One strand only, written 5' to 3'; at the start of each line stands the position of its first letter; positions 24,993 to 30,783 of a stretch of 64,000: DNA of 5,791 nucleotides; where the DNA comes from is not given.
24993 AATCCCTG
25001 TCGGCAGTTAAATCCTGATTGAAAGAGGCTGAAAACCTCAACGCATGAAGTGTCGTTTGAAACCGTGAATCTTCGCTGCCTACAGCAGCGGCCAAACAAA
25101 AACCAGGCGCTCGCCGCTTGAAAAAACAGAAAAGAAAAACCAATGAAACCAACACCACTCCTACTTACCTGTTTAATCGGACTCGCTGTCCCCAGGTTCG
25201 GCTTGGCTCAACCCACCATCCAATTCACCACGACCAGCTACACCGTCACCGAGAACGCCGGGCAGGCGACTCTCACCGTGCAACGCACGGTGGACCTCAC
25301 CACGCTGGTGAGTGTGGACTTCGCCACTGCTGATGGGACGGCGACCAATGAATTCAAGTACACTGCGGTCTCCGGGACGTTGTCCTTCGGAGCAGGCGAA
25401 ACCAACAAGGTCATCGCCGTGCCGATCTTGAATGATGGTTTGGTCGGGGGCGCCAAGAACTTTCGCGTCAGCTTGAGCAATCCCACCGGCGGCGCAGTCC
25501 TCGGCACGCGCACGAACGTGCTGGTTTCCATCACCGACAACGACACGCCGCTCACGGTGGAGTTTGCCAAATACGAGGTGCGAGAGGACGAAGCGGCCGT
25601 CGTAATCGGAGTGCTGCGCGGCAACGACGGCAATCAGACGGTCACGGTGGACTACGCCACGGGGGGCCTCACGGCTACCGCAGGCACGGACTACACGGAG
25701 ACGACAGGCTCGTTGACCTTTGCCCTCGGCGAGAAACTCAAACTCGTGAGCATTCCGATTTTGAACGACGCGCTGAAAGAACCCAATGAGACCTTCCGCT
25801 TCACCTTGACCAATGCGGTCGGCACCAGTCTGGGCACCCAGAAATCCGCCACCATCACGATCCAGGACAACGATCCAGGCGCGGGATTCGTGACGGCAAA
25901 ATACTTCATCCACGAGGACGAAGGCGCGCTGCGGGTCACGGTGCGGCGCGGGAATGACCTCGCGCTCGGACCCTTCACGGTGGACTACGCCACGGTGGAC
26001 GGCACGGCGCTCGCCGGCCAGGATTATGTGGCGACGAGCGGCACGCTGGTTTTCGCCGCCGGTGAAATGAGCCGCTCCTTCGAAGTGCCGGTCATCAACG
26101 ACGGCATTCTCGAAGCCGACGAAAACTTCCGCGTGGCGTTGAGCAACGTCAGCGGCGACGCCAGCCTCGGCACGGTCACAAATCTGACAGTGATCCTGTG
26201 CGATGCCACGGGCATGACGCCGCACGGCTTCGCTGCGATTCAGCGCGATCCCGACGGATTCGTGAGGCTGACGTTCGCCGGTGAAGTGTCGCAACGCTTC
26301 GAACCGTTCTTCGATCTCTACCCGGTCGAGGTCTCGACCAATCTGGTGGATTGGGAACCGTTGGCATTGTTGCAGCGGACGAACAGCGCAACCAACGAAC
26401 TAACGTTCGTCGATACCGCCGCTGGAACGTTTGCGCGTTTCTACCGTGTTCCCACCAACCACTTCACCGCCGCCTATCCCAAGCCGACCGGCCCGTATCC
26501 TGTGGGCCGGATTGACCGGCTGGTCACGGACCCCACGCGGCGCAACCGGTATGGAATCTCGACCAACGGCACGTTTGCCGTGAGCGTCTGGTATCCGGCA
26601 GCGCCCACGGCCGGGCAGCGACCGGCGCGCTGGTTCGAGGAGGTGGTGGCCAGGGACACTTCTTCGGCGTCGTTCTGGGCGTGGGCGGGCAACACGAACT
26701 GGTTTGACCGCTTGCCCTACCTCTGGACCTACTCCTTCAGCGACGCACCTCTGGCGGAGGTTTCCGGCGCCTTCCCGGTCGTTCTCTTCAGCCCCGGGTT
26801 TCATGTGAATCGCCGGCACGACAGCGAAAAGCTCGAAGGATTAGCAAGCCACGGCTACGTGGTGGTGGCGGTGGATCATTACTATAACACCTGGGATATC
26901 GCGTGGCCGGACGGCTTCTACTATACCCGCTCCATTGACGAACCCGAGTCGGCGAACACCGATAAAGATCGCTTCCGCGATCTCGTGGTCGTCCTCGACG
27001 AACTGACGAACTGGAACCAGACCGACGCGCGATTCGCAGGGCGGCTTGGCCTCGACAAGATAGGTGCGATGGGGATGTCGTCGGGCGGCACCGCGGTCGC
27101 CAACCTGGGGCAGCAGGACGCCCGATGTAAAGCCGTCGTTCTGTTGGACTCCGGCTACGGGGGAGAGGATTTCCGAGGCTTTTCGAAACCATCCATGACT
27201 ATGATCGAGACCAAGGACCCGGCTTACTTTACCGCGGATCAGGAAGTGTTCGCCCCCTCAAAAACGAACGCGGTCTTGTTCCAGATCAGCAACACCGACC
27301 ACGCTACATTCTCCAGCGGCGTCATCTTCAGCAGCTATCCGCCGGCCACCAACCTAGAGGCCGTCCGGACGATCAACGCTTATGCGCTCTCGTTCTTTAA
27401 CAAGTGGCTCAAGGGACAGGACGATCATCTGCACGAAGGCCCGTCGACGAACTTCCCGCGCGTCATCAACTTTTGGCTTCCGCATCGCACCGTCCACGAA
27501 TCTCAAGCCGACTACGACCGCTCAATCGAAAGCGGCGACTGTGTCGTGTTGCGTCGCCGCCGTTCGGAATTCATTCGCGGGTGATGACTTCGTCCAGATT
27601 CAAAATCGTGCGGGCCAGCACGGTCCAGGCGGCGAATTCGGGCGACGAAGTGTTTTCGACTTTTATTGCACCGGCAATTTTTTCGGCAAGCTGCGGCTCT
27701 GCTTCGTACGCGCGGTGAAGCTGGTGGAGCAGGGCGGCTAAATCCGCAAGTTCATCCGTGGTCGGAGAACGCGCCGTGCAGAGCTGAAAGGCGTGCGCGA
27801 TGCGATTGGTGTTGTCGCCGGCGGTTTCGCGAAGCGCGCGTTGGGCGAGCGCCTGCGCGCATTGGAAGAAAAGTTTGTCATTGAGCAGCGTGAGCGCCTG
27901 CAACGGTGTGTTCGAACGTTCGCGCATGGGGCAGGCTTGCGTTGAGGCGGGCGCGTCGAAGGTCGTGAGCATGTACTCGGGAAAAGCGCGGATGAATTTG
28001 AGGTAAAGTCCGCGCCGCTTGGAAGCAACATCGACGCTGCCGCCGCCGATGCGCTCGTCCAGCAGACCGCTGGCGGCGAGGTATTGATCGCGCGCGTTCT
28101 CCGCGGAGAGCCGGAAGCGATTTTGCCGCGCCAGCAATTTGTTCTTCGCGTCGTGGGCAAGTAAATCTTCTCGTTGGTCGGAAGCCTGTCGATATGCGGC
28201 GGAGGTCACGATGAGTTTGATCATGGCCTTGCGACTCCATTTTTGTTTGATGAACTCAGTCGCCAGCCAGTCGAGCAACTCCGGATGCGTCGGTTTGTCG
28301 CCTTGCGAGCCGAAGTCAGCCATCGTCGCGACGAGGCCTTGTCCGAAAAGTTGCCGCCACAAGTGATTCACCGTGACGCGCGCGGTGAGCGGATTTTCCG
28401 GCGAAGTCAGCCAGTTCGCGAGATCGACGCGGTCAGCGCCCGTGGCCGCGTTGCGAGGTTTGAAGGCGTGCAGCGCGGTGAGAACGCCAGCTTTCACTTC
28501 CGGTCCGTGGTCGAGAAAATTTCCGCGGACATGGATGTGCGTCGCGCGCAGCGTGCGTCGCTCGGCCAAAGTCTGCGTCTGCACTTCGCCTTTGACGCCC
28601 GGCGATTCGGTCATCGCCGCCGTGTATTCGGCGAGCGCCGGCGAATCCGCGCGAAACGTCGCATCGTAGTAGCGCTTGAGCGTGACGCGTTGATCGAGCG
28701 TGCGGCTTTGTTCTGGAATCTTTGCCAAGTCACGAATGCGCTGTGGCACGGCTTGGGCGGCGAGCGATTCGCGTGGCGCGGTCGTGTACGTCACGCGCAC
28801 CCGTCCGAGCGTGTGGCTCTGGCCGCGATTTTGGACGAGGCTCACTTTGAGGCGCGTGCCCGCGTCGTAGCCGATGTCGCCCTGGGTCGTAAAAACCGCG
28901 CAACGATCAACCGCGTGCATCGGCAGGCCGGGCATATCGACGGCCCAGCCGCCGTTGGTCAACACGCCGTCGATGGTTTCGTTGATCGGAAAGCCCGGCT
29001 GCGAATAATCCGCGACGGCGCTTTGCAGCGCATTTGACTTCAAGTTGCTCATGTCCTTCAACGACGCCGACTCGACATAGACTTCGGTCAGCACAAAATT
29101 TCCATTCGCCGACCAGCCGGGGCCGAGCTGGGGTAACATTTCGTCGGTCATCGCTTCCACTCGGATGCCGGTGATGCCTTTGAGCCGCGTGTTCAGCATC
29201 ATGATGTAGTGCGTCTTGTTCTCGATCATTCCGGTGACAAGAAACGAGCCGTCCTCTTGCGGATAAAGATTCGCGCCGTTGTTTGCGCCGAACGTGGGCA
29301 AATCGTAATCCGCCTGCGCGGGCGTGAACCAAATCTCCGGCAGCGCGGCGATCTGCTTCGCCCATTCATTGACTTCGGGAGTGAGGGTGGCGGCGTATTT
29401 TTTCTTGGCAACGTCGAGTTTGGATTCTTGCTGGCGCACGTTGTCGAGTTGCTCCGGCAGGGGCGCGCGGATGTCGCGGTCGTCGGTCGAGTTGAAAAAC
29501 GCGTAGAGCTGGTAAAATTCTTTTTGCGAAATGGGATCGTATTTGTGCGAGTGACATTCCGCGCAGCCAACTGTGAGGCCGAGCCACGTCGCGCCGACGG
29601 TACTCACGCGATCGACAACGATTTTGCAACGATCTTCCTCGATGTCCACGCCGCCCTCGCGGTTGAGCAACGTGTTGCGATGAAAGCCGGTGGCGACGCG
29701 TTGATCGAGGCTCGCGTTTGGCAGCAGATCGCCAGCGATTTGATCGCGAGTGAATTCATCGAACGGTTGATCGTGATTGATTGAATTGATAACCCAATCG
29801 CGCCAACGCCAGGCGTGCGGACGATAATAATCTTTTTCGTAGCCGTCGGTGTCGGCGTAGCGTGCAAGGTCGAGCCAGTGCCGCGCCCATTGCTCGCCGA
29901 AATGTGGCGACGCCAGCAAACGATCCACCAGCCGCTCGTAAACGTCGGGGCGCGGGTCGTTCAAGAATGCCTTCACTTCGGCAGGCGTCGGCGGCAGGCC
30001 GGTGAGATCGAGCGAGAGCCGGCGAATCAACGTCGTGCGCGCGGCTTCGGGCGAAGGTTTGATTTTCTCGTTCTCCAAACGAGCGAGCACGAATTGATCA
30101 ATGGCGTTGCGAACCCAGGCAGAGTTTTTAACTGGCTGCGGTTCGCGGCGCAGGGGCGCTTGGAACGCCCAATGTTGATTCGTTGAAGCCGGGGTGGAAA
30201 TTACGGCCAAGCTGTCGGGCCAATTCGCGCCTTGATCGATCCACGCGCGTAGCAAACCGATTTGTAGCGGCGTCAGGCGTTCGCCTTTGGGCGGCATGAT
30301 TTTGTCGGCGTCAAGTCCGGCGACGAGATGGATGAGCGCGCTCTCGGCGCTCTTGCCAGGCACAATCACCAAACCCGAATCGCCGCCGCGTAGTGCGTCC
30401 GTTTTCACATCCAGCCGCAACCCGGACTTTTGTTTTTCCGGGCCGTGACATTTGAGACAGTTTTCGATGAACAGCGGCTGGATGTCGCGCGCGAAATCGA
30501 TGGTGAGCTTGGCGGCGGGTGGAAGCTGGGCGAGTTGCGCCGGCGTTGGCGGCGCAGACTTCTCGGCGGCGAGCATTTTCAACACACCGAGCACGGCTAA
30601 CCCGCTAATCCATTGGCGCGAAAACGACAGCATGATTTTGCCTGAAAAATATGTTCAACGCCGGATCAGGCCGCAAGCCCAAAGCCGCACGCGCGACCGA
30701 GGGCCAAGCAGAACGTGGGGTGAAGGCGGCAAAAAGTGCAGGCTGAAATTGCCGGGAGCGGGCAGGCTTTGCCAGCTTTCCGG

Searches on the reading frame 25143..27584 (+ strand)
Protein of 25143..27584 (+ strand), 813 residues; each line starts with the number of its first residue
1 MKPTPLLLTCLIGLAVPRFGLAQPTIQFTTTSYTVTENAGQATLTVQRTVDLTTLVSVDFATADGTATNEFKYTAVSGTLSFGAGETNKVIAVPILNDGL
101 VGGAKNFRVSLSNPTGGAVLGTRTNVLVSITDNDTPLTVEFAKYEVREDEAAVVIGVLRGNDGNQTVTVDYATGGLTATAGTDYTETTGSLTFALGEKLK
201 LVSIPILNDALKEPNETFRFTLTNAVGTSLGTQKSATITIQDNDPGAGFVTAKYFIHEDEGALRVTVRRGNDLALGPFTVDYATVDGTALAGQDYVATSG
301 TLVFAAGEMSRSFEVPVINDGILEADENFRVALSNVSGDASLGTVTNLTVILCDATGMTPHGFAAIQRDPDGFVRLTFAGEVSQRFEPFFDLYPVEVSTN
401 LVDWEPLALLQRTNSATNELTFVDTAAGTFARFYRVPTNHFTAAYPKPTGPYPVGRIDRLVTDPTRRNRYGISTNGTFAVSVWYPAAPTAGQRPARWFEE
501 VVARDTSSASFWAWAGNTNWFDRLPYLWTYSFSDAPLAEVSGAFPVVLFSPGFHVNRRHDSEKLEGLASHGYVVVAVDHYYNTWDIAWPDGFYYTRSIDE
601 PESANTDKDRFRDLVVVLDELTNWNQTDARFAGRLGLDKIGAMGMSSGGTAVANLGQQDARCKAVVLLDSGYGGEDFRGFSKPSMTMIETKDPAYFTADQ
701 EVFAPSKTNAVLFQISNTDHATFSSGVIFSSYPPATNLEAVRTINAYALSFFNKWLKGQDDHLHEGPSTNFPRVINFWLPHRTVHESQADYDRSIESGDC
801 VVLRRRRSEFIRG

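Call 10: search_protein_families(library=pfam, proteins=[window:25143-27584:+], max_evalue=0.001)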
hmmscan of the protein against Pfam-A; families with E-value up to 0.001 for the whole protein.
window:25143-27584:+ (813 aa): 4 families
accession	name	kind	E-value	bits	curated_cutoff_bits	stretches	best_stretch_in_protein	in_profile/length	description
PF03160.20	Calx-beta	-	1.6e-65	218.9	27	3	23-133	5-118/119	Calx-beta domain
PF03403.19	PAF-AH_p_II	-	3e-05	23.2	20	1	531-580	88-136/372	Platelet-activating factor acetylhydrolase, isoform II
PF07224.18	Chlorophyllase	-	8.9e-05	21.9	26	1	539-578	37-76/301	Chlorophyllase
PF12740.14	PETase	-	0.00031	20.7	28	0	540-713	50-191/263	PET hydrolase-like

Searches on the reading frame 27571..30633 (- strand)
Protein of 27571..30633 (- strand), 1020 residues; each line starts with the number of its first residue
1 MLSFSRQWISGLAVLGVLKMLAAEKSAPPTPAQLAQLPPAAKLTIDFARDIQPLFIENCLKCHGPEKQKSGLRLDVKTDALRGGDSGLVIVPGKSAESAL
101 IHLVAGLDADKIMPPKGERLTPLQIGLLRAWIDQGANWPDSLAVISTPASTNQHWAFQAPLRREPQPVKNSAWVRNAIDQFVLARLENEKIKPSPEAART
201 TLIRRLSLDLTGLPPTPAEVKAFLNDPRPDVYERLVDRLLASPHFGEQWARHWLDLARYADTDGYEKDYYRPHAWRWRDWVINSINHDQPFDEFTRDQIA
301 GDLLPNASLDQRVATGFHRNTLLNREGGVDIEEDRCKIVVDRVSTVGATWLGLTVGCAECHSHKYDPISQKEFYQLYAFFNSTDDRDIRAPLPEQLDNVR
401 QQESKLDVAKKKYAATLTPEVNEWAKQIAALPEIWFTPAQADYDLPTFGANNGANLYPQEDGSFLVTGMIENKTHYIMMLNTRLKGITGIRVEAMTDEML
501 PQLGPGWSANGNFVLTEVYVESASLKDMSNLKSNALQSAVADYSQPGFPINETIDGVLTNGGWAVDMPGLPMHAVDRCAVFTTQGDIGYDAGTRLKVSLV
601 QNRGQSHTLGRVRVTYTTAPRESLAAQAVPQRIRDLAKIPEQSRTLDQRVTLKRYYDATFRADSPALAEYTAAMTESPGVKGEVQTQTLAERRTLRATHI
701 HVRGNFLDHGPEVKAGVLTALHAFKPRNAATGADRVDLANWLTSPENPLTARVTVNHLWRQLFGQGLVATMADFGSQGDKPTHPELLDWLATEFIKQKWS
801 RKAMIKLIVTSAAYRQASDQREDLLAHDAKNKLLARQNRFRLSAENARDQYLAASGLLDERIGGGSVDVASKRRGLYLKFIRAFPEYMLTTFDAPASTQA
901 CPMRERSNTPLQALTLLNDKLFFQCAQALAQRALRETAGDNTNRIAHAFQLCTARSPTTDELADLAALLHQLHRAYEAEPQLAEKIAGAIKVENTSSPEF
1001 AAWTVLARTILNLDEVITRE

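Call 20: search_protein_families(library=pfam, proteins=[window:27571-30633:-], max_evalue=0.0001)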
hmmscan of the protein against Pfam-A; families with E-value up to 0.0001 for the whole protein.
window:27571-30633:- (1020 aa): 3 families
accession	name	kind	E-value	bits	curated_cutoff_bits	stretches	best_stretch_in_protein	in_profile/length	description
PF07583.16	PSCyt2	-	5.2e-92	307.9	29.8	1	178-384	2-208/209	Protein of unknown function (DUF1549)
PF07587.16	PSD1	-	8e-89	297.7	28.5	1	735-968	2-243/244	Protein of unknown function (DUF1553)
PF07635.16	PSCyt1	-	2.2e-17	63.8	22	1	59-117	1-59/59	Planctomycete cytochrome C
